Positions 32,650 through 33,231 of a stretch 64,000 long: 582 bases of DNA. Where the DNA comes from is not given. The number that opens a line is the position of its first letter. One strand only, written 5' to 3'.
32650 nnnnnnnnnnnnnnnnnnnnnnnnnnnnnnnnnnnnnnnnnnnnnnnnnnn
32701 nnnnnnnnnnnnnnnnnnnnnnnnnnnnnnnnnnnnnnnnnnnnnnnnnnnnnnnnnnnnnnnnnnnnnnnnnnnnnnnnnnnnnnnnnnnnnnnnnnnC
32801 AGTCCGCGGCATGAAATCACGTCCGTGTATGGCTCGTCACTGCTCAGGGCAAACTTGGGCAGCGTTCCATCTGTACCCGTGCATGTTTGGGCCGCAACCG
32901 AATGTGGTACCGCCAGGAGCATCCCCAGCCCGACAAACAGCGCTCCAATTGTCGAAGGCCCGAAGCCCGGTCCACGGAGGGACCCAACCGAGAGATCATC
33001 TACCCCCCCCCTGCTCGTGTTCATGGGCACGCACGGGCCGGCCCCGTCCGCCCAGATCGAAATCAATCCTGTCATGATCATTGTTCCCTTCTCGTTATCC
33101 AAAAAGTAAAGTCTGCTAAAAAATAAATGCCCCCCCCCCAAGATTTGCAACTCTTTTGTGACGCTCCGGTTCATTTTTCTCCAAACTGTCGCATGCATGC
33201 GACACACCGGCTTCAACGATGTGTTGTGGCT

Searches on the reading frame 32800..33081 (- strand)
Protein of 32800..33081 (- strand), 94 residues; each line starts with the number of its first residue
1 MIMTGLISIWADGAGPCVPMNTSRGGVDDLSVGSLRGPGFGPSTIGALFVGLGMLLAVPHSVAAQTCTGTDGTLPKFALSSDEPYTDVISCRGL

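Call 69: search_protein_families(library=pfam, proteins=[window:32800-33081:-], max_evalue=10)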
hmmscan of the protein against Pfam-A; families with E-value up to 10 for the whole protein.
seq(94 aa): 0 families
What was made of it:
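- Closest known: Campylobacter capC / capD autotransporters. Different: The passenger matches no Pfam family (call 69).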
